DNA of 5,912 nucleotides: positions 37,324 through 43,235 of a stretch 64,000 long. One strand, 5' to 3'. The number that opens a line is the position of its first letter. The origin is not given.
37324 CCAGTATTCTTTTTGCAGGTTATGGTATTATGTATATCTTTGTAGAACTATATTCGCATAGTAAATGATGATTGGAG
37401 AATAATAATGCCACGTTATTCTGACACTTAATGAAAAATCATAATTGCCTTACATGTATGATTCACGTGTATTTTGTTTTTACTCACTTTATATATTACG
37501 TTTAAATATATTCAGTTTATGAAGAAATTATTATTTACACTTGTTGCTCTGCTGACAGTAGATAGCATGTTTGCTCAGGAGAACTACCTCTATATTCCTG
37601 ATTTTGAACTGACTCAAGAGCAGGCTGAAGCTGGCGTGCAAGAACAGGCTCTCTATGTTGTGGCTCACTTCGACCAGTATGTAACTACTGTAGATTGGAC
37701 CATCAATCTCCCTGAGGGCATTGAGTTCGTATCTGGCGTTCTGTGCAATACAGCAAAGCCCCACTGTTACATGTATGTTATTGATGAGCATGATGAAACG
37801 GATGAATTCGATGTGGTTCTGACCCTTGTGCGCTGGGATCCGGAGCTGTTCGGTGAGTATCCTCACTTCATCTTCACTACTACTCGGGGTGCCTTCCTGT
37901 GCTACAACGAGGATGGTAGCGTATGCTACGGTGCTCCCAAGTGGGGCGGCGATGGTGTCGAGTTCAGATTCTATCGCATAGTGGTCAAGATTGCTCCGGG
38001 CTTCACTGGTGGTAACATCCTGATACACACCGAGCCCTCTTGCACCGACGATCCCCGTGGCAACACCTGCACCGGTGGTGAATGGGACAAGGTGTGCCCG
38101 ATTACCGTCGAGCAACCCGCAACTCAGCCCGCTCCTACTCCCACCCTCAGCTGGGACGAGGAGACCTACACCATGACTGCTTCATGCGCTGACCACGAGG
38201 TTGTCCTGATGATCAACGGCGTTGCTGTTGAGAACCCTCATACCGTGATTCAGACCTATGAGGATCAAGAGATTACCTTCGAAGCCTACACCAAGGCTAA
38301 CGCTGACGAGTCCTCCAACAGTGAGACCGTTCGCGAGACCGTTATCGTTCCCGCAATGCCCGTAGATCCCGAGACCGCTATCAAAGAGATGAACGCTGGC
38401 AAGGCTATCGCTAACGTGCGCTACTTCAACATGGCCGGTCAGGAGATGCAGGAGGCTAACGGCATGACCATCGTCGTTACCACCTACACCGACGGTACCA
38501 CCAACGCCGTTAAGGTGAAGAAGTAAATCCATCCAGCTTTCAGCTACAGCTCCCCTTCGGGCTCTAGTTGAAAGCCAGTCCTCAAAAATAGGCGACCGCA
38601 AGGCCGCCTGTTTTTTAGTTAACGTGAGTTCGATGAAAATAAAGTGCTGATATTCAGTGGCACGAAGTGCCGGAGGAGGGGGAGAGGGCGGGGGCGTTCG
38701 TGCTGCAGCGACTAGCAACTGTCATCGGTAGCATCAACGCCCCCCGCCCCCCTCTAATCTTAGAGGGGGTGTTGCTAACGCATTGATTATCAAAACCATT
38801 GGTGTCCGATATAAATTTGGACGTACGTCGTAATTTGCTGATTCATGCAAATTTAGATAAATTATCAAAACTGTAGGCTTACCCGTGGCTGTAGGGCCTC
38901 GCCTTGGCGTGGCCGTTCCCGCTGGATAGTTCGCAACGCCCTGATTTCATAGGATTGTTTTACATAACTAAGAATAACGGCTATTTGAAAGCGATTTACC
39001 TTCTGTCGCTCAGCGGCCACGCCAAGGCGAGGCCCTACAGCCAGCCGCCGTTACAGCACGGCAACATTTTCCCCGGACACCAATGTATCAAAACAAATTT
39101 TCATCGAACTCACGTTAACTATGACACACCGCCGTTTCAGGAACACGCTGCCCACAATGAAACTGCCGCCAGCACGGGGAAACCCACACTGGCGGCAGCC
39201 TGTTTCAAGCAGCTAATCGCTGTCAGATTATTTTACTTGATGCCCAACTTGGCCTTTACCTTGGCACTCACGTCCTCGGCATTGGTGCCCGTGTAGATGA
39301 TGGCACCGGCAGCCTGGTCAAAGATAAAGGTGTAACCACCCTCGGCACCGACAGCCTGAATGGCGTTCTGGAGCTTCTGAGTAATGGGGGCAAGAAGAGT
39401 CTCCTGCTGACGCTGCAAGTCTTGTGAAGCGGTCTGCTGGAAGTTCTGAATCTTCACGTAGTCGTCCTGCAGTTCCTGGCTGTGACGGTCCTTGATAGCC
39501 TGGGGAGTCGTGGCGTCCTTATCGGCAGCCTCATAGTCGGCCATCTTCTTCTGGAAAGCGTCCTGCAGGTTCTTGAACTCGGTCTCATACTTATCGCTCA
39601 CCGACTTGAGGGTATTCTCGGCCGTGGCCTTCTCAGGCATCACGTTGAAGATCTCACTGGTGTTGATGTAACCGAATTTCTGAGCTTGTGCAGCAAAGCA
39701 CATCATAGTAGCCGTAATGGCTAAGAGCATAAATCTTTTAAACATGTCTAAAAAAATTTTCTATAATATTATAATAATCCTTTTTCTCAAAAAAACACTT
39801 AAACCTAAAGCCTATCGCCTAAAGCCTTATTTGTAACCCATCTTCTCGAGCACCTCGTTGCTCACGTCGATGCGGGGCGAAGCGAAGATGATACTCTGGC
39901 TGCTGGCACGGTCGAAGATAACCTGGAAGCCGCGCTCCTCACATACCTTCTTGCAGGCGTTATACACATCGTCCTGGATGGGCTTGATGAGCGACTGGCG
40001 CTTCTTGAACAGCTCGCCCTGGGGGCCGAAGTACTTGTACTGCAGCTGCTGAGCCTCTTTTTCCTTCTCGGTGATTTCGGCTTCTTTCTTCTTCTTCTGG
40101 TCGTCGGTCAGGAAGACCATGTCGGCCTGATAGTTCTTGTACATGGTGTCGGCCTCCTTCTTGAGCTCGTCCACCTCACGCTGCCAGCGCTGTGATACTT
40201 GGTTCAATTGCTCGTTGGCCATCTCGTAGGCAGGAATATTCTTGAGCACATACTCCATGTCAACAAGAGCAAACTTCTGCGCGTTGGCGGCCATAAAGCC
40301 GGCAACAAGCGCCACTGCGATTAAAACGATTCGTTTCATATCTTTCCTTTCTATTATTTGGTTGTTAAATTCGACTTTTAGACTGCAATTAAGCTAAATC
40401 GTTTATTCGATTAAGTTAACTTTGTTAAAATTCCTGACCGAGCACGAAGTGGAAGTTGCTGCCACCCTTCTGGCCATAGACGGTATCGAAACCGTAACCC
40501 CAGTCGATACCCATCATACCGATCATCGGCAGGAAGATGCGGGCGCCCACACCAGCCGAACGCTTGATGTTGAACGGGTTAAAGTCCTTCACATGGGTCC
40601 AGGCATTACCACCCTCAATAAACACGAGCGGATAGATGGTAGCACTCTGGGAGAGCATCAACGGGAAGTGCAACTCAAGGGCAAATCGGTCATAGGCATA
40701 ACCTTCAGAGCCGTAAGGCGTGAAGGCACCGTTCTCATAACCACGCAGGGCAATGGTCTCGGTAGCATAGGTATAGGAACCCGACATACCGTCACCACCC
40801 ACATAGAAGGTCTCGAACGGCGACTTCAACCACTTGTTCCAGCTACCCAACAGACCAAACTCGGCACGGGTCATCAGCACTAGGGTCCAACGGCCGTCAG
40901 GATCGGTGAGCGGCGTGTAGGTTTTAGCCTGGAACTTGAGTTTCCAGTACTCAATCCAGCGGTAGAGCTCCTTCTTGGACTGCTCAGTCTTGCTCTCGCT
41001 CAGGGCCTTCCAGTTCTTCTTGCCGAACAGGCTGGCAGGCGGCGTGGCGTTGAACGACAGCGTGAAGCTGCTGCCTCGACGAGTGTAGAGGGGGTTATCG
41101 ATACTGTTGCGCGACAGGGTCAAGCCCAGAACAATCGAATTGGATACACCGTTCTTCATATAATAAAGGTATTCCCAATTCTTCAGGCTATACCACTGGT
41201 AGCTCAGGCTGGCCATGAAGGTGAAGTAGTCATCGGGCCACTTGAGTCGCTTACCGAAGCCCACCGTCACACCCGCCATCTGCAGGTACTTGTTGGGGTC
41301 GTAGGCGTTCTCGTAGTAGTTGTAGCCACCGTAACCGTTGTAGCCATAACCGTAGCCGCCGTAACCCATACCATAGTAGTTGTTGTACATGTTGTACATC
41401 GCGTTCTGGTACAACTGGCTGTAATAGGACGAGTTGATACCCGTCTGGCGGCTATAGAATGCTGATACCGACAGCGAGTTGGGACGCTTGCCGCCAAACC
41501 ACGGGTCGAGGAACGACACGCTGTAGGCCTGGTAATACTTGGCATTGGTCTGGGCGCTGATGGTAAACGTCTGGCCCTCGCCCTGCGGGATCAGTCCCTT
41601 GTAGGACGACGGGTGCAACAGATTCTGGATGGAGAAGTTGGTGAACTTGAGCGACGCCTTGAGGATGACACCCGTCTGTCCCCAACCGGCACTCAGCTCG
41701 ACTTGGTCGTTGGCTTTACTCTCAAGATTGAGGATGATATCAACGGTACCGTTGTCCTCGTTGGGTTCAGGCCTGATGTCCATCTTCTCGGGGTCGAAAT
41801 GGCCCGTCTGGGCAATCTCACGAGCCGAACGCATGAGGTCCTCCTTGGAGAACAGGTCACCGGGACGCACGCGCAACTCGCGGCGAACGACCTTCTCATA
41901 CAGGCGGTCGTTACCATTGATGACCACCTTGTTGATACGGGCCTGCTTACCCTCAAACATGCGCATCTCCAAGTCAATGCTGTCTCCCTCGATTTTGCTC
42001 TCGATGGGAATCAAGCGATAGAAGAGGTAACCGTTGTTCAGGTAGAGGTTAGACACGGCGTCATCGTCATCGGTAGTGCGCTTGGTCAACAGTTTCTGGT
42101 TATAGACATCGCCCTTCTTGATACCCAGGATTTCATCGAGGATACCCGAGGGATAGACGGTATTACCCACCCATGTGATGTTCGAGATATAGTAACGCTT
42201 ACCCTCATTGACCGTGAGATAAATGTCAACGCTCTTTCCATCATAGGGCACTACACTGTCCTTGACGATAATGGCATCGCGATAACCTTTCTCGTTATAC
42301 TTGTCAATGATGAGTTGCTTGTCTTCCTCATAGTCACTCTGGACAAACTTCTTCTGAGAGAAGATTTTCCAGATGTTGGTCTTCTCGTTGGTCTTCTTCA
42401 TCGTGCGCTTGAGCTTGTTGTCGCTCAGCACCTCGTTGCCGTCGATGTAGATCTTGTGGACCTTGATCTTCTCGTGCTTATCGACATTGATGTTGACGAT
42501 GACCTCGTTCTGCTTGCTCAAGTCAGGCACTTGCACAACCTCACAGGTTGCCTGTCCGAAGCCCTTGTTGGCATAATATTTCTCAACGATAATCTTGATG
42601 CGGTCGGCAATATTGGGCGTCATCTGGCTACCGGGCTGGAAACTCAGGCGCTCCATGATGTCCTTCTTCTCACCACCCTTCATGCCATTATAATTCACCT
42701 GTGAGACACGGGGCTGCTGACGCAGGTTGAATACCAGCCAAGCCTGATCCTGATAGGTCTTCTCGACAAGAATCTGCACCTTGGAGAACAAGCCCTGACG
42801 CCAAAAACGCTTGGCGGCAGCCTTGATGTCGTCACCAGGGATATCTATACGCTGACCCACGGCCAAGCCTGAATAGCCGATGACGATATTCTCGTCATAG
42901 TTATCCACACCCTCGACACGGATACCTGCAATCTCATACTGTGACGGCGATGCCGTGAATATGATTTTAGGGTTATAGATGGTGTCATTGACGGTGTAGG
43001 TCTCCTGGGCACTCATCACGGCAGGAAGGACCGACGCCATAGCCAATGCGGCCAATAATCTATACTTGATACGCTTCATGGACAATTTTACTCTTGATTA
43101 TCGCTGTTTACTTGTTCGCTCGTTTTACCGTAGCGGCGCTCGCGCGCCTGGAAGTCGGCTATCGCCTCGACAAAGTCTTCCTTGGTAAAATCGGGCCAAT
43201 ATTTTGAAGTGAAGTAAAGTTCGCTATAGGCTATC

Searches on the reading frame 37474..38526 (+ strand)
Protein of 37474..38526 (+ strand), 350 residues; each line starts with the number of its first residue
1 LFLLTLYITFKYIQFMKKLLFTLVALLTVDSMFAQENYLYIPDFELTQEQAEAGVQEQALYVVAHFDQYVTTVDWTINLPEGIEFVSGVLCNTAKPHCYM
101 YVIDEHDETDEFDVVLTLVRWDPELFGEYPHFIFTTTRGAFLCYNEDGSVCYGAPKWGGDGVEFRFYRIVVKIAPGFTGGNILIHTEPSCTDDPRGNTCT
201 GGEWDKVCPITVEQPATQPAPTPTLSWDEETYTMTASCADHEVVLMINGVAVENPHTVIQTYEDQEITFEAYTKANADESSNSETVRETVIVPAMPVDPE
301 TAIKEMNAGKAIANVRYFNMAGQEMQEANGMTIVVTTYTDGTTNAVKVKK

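Call 3: search_protein_families(library=pfam, proteins=[window:37474-38526:+], max_evalue=0.01)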
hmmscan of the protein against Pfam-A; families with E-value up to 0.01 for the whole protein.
window:37474-38526:+ (350 aa): 0 families

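Call 10: search_protein_families(library=ncbifam, proteins=[P0001, P0002], max_evalue=1)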
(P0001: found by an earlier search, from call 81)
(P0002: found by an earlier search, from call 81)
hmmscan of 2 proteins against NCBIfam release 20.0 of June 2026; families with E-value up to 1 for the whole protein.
P0001 (630 aa): 5 families
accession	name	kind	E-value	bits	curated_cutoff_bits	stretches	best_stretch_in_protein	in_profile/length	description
NF047961.1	adhesin_HupY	equivalog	1e-10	40.4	1250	1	99-197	183-280/978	leucine-rich repeat adhesin HupY/LrrG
NF049990.1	CellobisidaseCelK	equivalog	5e-06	25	1700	1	366-442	809-884/889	cellulose 1,4-beta-cellobiosidase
NF045861.1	glide_Gli349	exception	5.2e-06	23.3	1750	1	122-199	2674-2750/3169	gliding machinery surface structure protein Gli349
NF040942.2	hypo_ExtJ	equivalog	0.012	16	52.5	1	8-58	5-55/77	selenite/tellurite reduction operon protein ExtJ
TIGR02167.2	Liste_lipo_26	repeat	0.038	13.7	30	0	121-132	2-13/26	PARCEL repeat-containing surface protein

P0002 (219 aa): 2 families
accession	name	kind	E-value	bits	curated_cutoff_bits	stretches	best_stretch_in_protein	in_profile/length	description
NF049990.1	CellobisidaseCelK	equivalog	1.8e-05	23.2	1700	1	160-218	827-884/889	cellulose 1,4-beta-cellobiosidase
NF045500.1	Omp28_seleno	equivalog_domain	0.079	12.3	200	1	160-217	319-376/377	Omp28-related selenoprotein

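Call 19: find_related_loci(query=P0002, collection=genome_contigs, flank=6000)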
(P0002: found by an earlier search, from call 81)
Query P0002 (219 aa) in genome_contigs; peptide patterns used: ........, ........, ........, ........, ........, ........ (x = any residue, [..] = any of these).
599 stretches matched a pattern (row limit reached: there are more); 13 encode a relative of the query (tblastn E <= 1e-3); 13 distinct loci.
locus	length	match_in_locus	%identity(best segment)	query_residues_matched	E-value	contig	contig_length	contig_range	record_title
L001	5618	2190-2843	78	1-218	1e-118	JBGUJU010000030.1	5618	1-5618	MAG: Sodaliphilus sp. isolate ruminal_MAG_297 ruminal_MAG_297_contig_0030, whole genome shotgun sequence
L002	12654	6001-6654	77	1-218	1e-112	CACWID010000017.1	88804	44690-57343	MAG: uncultured Bacteroidales bacterium isolate RUG10614 genome assembly, contig: RUG10614_asm_17, whole genome shotgun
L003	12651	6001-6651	71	2-218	8e-107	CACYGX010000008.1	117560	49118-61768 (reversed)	MAG: uncultured Bacteroidales bacterium isolate RUG11934 genome assembly, contig: RUG11934_asm_8, whole genome shotgun s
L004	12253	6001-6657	68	1-219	9e-98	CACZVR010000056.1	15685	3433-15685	MAG: uncultured Bacteroidales bacterium isolate RUG12992 genome assembly, contig: RUG12992_asm_56, whole genome shotgun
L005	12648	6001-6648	31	1-218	1e-17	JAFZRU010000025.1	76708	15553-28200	MAG: Prevotella sp. isolate RGIG8039 Water_buffalos_Rumen-1__c385143, whole genome shotgun sequence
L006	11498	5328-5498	42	162-218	1e-11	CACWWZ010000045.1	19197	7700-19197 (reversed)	MAG: uncultured Prevotellaceae bacterium isolate RUG10994 genome assembly, contig: RUG10994_asm_45, whole genome shotgun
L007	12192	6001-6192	39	156-218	5e-8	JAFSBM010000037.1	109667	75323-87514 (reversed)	MAG: Ruminococcus sp. isolate RGIG2991 Goat_Rectum-3__c122798, whole genome shotgun sequence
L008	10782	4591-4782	39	156-218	1e-7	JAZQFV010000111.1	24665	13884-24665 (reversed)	MAG: Ruminococcus sp. isolate T1900044632_TS20190098.MAGScoT_cleanbin_000010 SGB_1065_k141_970700, whole genome shotgun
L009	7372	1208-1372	40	161-218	2e-7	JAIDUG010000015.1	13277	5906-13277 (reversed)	MAG: Ruminococcus sp. isolate SC0367_S14_6 SC0367_S14_6_contig_15, whole genome shotgun sequence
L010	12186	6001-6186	35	157-217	2e-6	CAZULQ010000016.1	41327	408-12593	MAG TPA_asm: uncultured Clostridium sp. isolate SRP350583_co1_578 genome assembly, contig: NODE_1418_length_41327_cov_28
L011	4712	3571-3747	36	159-217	5e-6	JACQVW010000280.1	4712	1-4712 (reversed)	MAG: Planctomycetota bacterium isolate NC_groundwater_1473_Ag_S-0.65um_71_22 S_p65_S5_coassembly_k141_1621852, whole gen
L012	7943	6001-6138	46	164-209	7e-6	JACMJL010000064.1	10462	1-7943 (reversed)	MAG: Clostridiaceae bacterium isolate ES-bin-163 ES-bin-163-contig-k141_2616421, whole genome shotgun sequence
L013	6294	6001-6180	39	159-219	2e-5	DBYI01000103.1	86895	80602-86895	MAG TPA_asm: Ruminococcus flavefaciens isolate UBA1190 UBA1190_contig_10419, whole genome shotgun sequence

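Call 26: find_homologous_proteins(query=P0002, max_evalue=0.001)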
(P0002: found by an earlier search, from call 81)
Query P0002 (219 aa): 146 proteins with E <= 0.001 among 391 candidates; the best 120 are listed.
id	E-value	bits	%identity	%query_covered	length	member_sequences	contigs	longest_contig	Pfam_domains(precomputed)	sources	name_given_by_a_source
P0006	5.3e-135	466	98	100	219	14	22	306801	PF00404.25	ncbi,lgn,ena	-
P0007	8.9e-124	429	90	100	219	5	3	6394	PF00404.25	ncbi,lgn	-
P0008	1.1e-118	412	88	100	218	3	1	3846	PF00404.25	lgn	-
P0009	2.5e-110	385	81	99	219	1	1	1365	PF00404.25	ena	-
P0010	2.0e-109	382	80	99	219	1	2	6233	PF00404.25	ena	-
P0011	9.4e-109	380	79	100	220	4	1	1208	PF00404.25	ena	-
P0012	6.5e-104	364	80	95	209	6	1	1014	PF00404.25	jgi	-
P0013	1.3e-103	363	78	95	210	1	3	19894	PF00404.25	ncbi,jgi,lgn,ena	-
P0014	1.2e-102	360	77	100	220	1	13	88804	PF00404.25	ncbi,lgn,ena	-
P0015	1.9e-102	359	76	100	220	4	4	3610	PF00404.25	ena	-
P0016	3.6e-102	358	74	100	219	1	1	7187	PF00404.25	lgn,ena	-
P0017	4.1e-102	358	76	100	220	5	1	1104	PF00404.25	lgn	-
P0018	4.6e-101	355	77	90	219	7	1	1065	PF00404.25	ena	-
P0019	5.8e-101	354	74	100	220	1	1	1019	PF00404.25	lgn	-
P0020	9.5e-100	350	74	99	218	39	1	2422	PF00404.25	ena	-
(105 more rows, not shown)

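Call 43: find_homologous_proteins(query=window:37519-38526:+, max_evalue=0.001)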
Query window:37519-38526:+ (335 aa): 927 proteins with E <= 0.001 among 2417 candidates; the best 120 are listed.
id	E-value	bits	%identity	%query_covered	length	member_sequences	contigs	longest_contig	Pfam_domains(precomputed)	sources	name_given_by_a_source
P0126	7.5e-225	763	98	100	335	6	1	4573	-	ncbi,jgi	jgi:hypothetical protein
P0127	2.3e-224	761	99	100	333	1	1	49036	-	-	-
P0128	2.1e-218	742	97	100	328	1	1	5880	-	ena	-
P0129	1.6e-203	693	90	100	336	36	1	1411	-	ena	-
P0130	4.7e-95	336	54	83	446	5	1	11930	-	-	-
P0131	4.6e-51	192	67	24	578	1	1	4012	-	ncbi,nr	ncbi:MAG: hypothetical protein IJV11_10605, partial [Muribaculaceae bacterium]|nr:hypothetical prote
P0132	2.4e-49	186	32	84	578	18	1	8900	-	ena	-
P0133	1.7e-47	180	77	16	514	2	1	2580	-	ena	-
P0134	4.2e-46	175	31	86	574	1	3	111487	-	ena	-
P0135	8.8e-46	174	32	84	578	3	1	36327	-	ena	-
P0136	1.6e-45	173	32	89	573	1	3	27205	-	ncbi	-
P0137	6.7e-45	171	38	54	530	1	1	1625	-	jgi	jgi:hypothetical protein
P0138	6.7e-45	171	31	89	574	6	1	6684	-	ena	-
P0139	1.2e-44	171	32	86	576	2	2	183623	-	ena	-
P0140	8.3e-44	168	31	95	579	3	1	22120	-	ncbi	-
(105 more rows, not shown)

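Call 50: predict_structure(alignment_id=A2)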
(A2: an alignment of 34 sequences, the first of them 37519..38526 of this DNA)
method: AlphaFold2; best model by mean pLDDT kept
length: 335 residues; sequences in the alignment: 34
mean_pLDDT: 82.5   pTM: 0.56
mean pLDDT of the five models: 82.5, 82.1, 81.5, 79.7, 78.5
residues with pLDDT >= 90: 140; 70-90: 135; 50-70: 44; < 50: 16
segments of 3 or more residues with pLDDT < 50: 10-17, 262-266
pLDDT, mean of each block of 10 residues (from residue 1): 51 51 95 94 96 93 97 94 84 85 88 95 72 77 90 97 95 87 86 89 73 93 86 89 85 86 56 88 55 67 83 75 79 66
secondary structure, 60 per line:
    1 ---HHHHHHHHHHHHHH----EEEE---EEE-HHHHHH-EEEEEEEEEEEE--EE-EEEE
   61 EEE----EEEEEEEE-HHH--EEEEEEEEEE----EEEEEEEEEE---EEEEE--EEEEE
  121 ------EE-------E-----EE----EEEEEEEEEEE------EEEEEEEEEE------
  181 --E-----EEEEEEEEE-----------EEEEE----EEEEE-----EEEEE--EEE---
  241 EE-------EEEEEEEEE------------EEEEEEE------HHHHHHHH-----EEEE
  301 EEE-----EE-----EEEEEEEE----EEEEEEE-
elements in order: H4-17 E22-25 E29-31 H33-38 E40-51 E57-63 E68-75 E82-91 E96-105 E109-113 E116-120 E148-158 E165-174 E189-197 E209-213 E218-222 E228-232 E235-237 E250-258 E271-277 H284-291 E297-303 E316-323 E328-334

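Call 54: fold_search(model_id=the predicted structure, library=pdb)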
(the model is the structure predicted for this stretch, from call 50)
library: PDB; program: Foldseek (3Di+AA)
matches with E <= 10: 1548; with E <= 0.001: 19
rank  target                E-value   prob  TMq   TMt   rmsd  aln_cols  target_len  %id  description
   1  8beg_A                3.1e-05  1.00  0.22  0.13  19.7       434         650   10  Structure of Ig-like domains from PrgB (released 2022-11-30)
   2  8beg_B                3.3e-05  1.00  0.22  0.13  19.9       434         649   10  Structure of Ig-like domains from PrgB (released 2022-11-30)
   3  6rhw_H                2.7e-04  0.98  0.19  0.23  28.2       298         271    6  Crystal structure of human CD11b I-domain (CD11b-I) in complex with Staphylococcus aureus octameric bi-component leuko (released 2019-12-18)
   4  2zf9_A                2.9e-04  1.00  0.29  0.48   7.1       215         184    9  Crystal structure of a type III cohesin module from the cellulosomal ScaE cell-surface anchoring scaffoldin of Ruminoc (released 2008-12-30)
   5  3o44_A                3.4e-04  0.84  0.18  0.12  33.4       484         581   10  Crystal Structure of the Vibrio cholerae Cytolysin (HlyA) Heptameric Pore (released 2011-04-20)
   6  8jbq                  3.7e-04  0.93  0.20  0.11  31.9       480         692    9  Pro-alpha-hemolysin of Vibrio campbellii (released 2023-09-27)
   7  4tw1_B                5.0e-04  0.98  0.20  0.23  28.6       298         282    7  Crystal structure of the octameric pore complex of the Staphylococcus aureus Bi-component Toxin LukGH (released 2014-11-12)
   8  7yq6_F                5.3e-04  0.85  0.17  0.09  20.0       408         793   11  human insulin receptor bound with A62 DNA aptamer (released 2022-11-09)
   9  7akk_E                6.4e-04  0.87  0.19  0.13  35.7       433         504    8  Structure of a complement factor-receptor complex (released 2022-04-13)
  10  7yl9_H                7.4e-04  0.75  0.18  0.11  31.4       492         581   10  Cryo-EM structure of complete transmembrane channel E289A mutant Vibrio cholerae Cytolysin (released 2022-08-31)
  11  4ei0_A                7.8e-04  0.98  0.20  0.22  18.7       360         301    8  Crystal structure of a DUF4466 family protein (PARMER_03218) from Parabacteroides merdae ATCC 43184 at 2.00 A resoluti (released 2012-05-30)
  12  2zf9_D                8.1e-04  1.00  0.27  0.45  11.3       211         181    9  Crystal structure of a type III cohesin module from the cellulosomal ScaE cell-surface anchoring scaffoldin of Ruminoc (released 2008-12-30)
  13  5dza                  9.0e-04  0.96  0.21  0.22  26.4       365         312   10  Streptococcus agalactiae AgI/II polypeptide BspA C terminal domain (WT) (released 2016-06-22)
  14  9i1y_A                9.0e-04  0.91  0.18  0.22  24.2       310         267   10  WxLIP from Enterococcus faecium (released 2026-01-28)
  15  6azz_F                9.4e-04  0.89  0.15  0.20  25.9       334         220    9  Crystal structure of Pfs25 in complex with the transmission blocking antibody 1190 (released 2017-11-08)
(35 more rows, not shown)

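Call 81: list_cluster_members(proteins=[P0006, P0126, window:27113-29005:+])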
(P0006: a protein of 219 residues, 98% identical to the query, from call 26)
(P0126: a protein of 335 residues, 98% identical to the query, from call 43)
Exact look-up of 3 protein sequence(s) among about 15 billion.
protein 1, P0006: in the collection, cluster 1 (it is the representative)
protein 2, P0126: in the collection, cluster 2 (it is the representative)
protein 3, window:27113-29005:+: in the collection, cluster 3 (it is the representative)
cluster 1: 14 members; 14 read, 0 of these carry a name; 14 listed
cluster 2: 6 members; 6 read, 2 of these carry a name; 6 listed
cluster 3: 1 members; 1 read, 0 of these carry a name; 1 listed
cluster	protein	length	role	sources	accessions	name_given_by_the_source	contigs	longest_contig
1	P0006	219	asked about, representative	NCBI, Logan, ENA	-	-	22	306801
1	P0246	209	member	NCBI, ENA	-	-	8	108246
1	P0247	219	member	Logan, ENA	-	-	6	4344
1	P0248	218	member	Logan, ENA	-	-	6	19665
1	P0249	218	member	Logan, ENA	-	-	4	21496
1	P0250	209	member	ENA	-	-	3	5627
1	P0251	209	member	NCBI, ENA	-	-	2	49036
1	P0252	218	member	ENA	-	-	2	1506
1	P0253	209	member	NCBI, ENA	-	-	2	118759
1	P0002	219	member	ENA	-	-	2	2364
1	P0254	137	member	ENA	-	-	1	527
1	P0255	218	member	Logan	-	-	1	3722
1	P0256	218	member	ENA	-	-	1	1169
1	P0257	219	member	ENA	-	-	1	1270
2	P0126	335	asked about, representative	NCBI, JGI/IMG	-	hypothetical protein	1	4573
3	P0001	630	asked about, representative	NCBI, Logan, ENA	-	-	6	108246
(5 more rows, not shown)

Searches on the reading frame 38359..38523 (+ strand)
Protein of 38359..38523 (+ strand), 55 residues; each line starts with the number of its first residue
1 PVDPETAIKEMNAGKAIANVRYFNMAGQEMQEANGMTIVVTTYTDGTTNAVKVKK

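Call 9: search_protein_families(library=pfam, proteins=[window:38359-38523:+], max_evalue=10)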
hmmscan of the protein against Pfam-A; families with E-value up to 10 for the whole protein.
seq(55 aa): 1 family
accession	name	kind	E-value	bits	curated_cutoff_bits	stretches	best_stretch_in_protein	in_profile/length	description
PF08428.16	Rib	-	0.031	15.3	27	1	27-54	44-71/76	Rib domain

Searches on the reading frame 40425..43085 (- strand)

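Call 76: search_protein_families(library=pfam, proteins=[window:40425-43085:-], max_evalue=0.001)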
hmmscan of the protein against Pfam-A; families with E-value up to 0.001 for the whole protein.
window:40425-43085:- (886 aa): 1 family
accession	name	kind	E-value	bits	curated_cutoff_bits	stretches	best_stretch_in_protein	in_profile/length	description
PF07244.20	POTRA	-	5.2e-44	149.3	21.3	4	383-455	2-77/79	Surface antigen variable number repeat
